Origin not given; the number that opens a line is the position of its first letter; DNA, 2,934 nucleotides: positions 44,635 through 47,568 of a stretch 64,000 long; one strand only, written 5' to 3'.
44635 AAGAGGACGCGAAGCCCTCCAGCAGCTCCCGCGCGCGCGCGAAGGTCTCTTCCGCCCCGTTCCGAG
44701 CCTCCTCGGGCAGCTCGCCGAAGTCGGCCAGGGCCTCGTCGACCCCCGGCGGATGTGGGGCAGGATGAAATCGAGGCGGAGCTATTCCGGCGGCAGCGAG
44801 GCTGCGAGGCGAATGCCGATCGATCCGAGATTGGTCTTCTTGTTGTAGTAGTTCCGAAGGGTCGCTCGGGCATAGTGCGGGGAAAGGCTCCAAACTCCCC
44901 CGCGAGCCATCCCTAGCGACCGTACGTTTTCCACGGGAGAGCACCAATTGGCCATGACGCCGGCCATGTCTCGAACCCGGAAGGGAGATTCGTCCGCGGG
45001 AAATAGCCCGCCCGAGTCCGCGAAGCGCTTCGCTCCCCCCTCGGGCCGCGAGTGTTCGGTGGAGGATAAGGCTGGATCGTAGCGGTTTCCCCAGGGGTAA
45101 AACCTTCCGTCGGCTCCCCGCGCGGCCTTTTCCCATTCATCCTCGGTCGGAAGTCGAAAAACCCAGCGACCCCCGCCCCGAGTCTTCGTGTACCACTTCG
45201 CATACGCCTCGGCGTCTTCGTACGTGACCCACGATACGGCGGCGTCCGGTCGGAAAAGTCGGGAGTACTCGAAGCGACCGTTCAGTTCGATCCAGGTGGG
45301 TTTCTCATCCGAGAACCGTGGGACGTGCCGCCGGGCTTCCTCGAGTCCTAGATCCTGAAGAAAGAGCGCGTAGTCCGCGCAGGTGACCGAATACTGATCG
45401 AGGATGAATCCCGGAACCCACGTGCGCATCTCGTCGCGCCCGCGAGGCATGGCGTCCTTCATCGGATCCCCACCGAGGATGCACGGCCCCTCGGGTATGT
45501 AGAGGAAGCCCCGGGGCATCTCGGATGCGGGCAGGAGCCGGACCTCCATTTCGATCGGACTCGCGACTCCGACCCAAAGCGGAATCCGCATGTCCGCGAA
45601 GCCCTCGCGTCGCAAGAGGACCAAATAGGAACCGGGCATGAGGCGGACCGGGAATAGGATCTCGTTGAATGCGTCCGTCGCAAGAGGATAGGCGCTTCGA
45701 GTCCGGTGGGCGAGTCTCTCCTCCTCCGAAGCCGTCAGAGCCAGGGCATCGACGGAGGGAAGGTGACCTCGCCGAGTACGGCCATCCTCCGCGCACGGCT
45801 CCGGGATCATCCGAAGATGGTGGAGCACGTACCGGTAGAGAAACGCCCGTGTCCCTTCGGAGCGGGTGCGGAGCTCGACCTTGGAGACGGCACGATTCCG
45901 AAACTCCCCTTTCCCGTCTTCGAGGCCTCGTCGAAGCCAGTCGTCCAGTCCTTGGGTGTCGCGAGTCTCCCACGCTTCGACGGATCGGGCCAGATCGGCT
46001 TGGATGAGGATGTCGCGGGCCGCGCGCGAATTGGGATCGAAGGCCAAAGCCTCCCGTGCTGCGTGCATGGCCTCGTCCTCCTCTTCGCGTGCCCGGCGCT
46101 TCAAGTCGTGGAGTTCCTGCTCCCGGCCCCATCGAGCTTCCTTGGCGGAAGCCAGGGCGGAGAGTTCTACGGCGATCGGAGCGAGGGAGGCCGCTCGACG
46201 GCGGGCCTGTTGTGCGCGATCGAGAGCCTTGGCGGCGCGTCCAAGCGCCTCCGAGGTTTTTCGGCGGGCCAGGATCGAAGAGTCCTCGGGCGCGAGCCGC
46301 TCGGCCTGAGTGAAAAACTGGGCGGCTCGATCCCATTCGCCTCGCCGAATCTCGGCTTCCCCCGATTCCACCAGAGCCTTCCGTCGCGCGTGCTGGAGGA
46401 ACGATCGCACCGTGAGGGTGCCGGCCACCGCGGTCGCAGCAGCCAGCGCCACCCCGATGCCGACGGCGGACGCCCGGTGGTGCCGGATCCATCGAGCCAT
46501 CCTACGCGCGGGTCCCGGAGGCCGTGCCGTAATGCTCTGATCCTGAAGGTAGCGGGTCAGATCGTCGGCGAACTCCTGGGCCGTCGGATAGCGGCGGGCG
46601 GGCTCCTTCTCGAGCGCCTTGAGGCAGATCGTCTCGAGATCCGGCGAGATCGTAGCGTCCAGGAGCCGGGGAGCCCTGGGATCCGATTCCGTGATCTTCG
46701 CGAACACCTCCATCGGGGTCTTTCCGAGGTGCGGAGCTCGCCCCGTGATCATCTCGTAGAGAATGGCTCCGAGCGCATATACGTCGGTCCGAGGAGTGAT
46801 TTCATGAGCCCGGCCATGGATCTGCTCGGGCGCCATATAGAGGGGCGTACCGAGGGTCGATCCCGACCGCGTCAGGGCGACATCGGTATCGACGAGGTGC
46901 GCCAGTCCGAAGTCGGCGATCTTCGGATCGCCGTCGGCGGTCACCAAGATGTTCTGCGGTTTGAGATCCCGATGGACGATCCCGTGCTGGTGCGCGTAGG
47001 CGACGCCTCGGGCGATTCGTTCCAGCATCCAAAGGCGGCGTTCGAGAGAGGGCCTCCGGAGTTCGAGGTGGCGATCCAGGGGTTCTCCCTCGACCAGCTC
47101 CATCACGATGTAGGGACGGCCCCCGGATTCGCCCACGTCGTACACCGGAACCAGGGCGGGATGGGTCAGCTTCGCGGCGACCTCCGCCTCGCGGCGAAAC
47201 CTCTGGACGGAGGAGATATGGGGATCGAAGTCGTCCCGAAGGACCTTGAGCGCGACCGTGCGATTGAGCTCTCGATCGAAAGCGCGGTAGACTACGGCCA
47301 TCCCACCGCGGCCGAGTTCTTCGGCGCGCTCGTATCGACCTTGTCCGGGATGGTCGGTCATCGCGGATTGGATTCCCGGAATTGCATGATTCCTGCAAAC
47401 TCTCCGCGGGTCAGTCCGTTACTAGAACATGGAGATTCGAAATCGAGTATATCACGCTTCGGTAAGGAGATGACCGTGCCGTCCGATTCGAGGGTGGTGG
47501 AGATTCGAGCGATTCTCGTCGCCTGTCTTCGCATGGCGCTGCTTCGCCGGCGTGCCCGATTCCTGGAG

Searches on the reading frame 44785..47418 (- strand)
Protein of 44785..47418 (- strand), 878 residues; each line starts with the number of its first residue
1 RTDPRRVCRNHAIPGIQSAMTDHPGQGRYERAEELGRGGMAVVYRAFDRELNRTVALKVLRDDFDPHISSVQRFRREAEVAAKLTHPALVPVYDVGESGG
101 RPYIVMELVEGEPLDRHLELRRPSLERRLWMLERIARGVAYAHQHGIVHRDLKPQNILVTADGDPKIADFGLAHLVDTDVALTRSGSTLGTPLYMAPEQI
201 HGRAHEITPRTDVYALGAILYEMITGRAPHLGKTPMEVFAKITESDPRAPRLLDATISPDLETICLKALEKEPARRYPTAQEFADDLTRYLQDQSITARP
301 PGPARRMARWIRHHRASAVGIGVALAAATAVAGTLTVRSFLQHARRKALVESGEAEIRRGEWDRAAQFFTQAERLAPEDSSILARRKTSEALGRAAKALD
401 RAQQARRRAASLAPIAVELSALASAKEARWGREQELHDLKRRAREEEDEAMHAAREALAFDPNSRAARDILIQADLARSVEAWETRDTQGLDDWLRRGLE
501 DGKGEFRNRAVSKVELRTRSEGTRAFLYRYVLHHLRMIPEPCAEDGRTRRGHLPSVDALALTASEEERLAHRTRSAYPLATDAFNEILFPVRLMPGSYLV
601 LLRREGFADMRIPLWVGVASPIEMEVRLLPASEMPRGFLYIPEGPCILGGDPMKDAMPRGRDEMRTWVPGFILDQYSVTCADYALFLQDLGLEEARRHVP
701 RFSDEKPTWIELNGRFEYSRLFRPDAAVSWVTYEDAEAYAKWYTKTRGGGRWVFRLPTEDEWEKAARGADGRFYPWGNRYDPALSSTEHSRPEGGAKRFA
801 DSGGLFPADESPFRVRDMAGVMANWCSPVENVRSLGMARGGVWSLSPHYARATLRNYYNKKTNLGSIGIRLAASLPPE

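Call 59: search_protein_families(library=pfam, proteins=[window:44785-47418:-], max_evalue=0.0001)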
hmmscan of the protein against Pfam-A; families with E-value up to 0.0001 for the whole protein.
window:44785-47418:- (878 aa): 5 families
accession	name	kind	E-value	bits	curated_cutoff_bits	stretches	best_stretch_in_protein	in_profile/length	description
PF00069.31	Pkinase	-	1.5e-51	175.7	31.7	1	29-281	1-255/263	Protein kinase domain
PF07714.23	PK_Tyr_Ser-Thr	-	2.1e-38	132.6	23.1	1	32-280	4-251/258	Protein tyrosine and serine/threonine kinase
PF03781.23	FGE-sulfatase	-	3.5e-26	92.8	23.3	1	638-872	5-254/255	Sulfatase-modifying factor enzyme 1-like domain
PF03109.22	ABC1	-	1.8e-06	27.7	22.9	1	101-178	142-219/244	ABC1 atypical kinase-like domain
PF06293.20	Kdo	-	5.5e-05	23.1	21.3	0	100-163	90-155/207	Lipopolysaccharide kinase (Kdo/WaaP) family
